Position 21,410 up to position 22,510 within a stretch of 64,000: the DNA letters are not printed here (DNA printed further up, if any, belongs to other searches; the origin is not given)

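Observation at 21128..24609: Fur-family regulon module: operator, COG0523 GTPase, CooC/ParA-like ATPase, unknown Cys-rich protein and autoregulated fur-like gene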

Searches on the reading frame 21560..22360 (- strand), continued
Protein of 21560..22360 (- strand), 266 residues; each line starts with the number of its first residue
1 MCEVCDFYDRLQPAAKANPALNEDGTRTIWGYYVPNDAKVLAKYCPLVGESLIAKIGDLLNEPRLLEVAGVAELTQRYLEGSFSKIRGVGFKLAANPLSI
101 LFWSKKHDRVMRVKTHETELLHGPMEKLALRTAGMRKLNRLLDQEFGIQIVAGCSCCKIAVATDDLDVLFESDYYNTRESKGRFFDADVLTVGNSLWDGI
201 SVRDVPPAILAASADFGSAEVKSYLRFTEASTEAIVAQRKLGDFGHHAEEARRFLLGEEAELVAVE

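Call 92: search_protein_families(library=ncbifam, proteins=[L011:6281-7000:-, L011:7069-7512:-, L004:6085-6933:-], max_evalue=0.00001)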
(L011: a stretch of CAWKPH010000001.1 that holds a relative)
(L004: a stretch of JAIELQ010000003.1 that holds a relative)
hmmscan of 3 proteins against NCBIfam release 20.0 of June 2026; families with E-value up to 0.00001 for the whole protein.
L011:6281-7000:- (239 aa): 1 family
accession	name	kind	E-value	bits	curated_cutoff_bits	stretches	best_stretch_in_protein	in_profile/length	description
NF003243.0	PRK04201.1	equivalog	9.4e-19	67.7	252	1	9-230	14-258/266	zinc transporter ZupT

L011:7069-7512:- (147 aa): 7 families
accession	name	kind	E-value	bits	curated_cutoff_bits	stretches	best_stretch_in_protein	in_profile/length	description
NF051892.1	TransRegFurBacil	equivalog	3.4e-20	72.6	220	1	13-144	11-146/149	ferric iron uptake transcriptional regulator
NF006999.0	PRK09462.1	equivalog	2.8e-17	62.7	146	1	12-142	6-137/148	ferric iron uptake transcriptional regulator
NF052545.1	TransRegPerRClab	equivalog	2e-13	50.5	180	1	12-144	6-137/138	transcriptional regulator PerR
NF047406.1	TransRegPerRTherm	equivalog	7e-12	45.7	200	1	42-145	31-129/130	manganese-dependent transcriptional regulator PerR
NF047462.1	FUR_perox_PerRA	exception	5.6e-10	39.9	200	1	3-110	1-109/142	peroxide-responsive transcriptional repressor PerRA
NF051891.1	TransRegFurHelico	equivalog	1.2e-09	38.2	200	1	18-143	22-147/148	ferric iron uptake transcriptional regulator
NF008646.0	PRK11639.1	equivalog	4e-06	26.7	167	1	8-142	11-147/171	zinc uptake transcriptional repressor Zur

L004:6085-6933:- (282 aa): 1 family
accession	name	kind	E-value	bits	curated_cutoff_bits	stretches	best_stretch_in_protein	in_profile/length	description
NF003243.0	PRK04201.1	equivalog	3.7e-13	49.4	252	1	18-246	19-259/266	zinc transporter ZupT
